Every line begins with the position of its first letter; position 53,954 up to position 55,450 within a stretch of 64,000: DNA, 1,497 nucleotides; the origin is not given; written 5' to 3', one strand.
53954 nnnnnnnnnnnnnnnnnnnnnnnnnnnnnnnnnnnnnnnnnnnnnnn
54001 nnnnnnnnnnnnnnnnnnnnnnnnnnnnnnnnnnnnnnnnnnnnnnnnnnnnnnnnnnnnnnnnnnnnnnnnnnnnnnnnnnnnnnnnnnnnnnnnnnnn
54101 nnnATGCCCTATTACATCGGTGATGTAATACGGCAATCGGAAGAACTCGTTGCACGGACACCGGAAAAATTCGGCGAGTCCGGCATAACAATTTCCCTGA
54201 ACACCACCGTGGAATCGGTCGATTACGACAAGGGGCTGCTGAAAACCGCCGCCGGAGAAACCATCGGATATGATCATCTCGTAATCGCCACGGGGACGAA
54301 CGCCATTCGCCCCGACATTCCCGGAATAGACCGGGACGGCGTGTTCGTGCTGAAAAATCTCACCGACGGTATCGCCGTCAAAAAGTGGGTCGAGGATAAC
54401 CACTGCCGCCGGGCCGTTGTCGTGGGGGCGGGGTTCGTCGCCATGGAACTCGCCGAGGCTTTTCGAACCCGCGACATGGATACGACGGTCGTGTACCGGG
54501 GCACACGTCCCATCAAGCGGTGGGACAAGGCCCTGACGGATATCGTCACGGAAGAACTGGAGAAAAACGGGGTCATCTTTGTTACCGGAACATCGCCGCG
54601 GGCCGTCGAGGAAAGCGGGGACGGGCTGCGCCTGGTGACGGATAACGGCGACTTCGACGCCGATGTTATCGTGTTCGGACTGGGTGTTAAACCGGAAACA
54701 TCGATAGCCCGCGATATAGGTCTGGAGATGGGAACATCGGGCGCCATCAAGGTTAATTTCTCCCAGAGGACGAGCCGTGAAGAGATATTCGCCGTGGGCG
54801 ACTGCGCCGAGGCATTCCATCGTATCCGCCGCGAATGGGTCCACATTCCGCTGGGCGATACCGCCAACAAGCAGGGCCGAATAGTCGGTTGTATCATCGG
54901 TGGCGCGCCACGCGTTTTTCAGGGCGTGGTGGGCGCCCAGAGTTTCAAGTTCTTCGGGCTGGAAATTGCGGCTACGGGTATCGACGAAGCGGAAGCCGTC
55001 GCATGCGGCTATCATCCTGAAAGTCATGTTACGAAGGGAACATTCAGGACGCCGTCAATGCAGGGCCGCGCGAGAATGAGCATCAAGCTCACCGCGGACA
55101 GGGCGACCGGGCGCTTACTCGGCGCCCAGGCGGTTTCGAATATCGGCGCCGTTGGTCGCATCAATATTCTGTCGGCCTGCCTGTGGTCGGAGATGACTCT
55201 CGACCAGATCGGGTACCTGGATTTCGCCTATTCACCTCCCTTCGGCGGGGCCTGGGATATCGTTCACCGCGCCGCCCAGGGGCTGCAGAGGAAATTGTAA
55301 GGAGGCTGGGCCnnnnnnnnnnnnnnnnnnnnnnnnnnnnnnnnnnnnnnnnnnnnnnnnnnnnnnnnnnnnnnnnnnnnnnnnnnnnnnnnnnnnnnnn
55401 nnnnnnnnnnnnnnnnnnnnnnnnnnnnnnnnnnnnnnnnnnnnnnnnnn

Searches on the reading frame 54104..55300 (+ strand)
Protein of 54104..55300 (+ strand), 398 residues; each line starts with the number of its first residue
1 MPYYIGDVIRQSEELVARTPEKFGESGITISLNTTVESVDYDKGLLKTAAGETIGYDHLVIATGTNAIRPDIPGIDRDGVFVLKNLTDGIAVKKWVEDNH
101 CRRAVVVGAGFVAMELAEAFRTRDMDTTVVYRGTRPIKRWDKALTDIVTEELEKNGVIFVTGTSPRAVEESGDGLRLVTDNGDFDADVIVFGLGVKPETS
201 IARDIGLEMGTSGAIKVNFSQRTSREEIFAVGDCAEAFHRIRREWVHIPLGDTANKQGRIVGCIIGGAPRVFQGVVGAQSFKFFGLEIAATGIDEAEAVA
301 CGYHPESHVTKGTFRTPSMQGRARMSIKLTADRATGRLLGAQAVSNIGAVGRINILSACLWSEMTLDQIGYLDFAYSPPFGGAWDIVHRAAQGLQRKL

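Call 79: search_protein_families(library=pfam, proteins=[window:54104-55300:+], max_evalue=0.00001)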
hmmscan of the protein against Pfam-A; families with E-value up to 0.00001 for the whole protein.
window:54104-55300:+ (398 aa): 4 families
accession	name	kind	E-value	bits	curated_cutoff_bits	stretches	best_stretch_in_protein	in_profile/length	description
PF07992.20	Pyr_redox_2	-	2.2e-49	168.9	26.1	1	25-253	64-286/291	Pyridine nucleotide-disulphide oxidoreductase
PF00070.33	Pyr_redox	-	2.5e-20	73.2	22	1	103-176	1-75/82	Pyridine nucleotide-disulphide oxidoreductase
PF02852.28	Pyr_redox_dim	-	3.8e-10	40.4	25.3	1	280-383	3-105/110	Pyridine nucleotide-disulphide oxidoreductase, dimerisation domain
PF13738.12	Pyr_redox_3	-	1.3e-06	28.3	30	1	27-232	95-305/305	Pyridine nucleotide-disulphide oxidoreductase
